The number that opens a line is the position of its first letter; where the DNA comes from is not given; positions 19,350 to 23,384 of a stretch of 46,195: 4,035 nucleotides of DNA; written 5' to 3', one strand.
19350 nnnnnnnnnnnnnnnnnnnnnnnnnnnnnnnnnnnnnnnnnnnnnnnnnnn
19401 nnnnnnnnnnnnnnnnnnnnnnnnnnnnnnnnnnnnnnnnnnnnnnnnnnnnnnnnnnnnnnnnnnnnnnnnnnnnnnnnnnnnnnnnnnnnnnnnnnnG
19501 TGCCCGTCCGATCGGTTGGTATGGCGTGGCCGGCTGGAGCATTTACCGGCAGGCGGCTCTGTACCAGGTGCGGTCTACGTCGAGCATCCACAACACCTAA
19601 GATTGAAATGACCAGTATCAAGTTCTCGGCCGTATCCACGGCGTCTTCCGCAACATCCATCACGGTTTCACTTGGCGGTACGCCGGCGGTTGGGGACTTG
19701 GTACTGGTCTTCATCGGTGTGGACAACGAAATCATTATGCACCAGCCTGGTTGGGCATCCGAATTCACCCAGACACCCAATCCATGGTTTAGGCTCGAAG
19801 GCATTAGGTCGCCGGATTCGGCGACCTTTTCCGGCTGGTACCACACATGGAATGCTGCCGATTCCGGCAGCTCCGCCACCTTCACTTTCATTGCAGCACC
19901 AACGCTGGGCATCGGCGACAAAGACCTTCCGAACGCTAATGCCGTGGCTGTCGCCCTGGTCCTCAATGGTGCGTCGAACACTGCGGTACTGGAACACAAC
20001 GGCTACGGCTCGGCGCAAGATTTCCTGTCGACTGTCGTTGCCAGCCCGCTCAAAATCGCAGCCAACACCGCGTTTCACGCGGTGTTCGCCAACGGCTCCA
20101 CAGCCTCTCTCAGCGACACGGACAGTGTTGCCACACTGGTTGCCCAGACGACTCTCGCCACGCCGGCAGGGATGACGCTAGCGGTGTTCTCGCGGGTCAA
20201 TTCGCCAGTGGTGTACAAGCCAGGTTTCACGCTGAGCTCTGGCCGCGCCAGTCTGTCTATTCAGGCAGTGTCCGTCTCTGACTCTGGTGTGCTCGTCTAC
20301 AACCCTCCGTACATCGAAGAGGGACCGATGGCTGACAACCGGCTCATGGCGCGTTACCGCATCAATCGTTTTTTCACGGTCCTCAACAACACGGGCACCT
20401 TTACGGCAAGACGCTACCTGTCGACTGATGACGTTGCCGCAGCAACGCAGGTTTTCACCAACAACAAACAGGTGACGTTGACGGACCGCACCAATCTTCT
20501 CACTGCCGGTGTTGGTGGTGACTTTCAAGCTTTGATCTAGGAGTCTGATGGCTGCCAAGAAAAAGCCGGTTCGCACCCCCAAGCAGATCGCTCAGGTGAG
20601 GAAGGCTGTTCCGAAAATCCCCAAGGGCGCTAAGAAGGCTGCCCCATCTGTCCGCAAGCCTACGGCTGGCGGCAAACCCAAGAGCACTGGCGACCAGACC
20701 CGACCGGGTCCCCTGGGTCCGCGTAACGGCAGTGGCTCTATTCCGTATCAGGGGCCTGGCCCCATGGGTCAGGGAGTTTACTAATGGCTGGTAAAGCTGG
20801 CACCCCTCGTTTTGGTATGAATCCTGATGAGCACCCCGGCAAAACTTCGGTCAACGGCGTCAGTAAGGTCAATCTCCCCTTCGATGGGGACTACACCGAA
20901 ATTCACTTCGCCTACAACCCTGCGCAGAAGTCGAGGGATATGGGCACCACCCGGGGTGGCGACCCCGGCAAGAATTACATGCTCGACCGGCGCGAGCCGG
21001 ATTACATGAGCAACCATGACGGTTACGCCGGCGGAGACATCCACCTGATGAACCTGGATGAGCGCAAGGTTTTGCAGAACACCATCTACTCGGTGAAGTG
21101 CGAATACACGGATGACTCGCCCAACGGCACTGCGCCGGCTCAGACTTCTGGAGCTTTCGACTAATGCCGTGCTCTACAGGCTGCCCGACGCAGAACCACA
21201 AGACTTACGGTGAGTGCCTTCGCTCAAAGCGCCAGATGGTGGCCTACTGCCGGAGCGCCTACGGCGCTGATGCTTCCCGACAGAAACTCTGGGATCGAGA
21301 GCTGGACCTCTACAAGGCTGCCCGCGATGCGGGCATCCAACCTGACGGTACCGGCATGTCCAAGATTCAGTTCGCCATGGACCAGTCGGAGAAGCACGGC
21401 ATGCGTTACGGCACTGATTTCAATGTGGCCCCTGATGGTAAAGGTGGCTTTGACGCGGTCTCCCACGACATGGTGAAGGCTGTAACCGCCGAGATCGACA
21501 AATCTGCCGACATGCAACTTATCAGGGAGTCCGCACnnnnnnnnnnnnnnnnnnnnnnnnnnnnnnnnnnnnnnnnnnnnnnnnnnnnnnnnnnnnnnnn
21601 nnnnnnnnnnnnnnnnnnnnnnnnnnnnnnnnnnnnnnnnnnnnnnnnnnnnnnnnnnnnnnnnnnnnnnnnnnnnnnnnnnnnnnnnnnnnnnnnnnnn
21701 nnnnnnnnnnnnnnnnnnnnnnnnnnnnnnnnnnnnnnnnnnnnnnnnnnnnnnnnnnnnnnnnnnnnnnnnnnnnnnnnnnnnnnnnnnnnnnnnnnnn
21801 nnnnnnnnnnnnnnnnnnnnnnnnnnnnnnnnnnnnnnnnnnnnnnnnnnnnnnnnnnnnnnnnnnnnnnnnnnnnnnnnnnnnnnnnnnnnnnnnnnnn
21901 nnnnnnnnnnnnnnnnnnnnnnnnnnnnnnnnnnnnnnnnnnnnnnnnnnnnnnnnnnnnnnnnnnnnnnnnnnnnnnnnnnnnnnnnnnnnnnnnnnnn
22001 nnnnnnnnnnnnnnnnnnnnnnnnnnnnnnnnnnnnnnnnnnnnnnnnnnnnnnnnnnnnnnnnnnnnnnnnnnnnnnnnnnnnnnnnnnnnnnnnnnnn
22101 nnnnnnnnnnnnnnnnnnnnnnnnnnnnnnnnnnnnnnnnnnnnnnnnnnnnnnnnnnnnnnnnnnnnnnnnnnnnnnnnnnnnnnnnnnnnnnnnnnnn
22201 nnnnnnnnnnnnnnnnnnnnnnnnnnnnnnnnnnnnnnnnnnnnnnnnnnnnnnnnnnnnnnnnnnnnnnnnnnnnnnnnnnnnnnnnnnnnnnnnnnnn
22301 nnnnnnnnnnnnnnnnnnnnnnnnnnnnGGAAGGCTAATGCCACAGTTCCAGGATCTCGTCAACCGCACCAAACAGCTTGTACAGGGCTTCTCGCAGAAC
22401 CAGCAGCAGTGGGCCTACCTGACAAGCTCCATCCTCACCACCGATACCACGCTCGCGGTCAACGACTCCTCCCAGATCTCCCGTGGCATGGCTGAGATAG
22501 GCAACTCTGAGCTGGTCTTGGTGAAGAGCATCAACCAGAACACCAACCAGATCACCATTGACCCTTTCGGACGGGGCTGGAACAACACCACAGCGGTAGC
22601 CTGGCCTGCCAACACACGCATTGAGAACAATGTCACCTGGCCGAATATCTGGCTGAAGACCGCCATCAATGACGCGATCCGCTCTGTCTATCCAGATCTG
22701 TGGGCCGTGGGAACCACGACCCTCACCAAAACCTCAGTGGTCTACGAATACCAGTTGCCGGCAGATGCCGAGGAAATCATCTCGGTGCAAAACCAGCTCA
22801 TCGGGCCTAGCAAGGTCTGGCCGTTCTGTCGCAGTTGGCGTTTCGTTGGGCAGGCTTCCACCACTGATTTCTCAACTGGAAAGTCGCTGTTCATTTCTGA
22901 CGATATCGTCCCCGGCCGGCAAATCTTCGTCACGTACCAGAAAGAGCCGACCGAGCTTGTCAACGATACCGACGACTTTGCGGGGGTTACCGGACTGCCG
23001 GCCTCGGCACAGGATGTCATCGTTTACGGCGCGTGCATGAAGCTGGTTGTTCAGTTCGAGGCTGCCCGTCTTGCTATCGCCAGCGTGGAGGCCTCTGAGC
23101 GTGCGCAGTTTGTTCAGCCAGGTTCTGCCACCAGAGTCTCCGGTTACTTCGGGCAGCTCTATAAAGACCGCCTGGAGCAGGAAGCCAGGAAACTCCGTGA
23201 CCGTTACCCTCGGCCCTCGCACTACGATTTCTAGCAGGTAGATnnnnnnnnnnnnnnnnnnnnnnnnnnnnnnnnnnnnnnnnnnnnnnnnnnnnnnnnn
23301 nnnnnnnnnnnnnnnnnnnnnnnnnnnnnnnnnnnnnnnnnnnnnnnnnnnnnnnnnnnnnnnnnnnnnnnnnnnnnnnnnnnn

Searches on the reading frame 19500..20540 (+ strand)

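Call 42: search_protein_families(library=pfam, proteins=[window:19500-20540:+], max_evalue=0.01)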
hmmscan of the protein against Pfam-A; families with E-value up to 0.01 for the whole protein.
window:19500-20540:+ (346 aa): 1 family
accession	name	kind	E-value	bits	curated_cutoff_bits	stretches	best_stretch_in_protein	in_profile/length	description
PF12138.14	Spherulin4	-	0.0055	16.7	30.2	0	112-164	14-66/239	Spherulation-specific family 4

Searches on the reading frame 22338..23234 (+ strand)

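Call 43: search_protein_families(library=pfam, proteins=[window:22338-23234:+], max_evalue=0.01)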
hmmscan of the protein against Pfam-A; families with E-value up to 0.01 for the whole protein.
window:22338-23234:+ (298 aa): 1 family
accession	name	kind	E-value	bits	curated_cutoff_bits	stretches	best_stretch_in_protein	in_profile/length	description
PF24175.2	SU10_adaptor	-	1.1e-08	36.2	27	1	95-240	14-158/194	SU10 adaptor protein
